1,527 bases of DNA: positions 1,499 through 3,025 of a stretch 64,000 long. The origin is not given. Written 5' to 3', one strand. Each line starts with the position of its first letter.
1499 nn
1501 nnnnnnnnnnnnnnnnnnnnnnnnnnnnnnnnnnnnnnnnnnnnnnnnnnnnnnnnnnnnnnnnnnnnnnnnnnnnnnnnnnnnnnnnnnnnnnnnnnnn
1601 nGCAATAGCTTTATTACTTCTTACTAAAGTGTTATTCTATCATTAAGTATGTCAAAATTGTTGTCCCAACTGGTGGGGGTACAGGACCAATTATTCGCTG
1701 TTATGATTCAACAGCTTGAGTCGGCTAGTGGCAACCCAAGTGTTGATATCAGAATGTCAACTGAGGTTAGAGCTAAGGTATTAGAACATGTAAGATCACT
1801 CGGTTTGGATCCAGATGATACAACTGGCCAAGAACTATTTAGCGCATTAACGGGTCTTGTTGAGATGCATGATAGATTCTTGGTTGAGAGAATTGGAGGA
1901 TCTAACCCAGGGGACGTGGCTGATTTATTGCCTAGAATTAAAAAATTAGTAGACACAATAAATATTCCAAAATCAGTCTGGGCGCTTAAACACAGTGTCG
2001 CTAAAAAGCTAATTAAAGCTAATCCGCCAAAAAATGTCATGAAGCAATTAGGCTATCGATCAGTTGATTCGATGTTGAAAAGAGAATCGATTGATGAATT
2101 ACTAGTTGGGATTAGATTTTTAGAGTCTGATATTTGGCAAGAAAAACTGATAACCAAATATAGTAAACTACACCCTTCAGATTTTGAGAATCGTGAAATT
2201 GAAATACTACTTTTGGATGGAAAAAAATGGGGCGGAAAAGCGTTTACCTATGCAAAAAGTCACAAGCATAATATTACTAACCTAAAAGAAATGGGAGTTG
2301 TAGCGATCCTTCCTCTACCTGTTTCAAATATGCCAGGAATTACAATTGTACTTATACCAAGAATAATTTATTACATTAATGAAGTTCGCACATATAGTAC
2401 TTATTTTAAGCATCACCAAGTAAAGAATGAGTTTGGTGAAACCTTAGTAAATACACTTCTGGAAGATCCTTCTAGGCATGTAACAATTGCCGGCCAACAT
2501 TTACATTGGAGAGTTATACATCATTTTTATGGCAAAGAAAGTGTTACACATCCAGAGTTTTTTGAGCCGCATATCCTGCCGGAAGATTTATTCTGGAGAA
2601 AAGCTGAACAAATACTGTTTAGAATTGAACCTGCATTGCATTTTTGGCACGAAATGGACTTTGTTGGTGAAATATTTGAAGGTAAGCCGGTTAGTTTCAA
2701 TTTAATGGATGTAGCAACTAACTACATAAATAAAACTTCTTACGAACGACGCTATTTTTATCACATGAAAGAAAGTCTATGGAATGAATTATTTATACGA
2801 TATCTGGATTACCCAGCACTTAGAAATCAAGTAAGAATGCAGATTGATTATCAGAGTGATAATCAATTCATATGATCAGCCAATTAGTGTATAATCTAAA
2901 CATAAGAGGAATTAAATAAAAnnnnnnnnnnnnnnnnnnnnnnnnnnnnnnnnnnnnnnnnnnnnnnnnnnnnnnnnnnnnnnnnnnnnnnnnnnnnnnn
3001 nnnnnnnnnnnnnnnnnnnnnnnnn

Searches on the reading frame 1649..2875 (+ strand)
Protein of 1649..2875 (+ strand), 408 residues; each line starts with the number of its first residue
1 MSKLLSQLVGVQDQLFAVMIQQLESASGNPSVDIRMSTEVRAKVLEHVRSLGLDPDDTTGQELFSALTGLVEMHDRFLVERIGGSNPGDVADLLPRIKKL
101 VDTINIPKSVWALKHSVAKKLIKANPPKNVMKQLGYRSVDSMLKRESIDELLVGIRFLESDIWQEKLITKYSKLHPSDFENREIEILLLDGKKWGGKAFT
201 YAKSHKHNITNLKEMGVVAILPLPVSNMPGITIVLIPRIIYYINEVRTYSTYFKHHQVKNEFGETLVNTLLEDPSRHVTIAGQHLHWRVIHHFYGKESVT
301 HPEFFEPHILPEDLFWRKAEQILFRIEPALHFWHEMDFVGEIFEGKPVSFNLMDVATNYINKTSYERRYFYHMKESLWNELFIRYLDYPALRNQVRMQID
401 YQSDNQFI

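Call 18: search_protein_families(library=pfam, proteins=[window:1649-2875:+], max_evalue=0.00001)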
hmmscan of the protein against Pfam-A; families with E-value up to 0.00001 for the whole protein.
window:1649-2875:+ (408 aa): 0 families

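Call 51: find_encoding_contigs(protein=window:1649-2875:+, flank=10000, max_places=2)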
Protein window:1649-2875:+ (408 aa): no gene with exactly this product is on record in the collection.
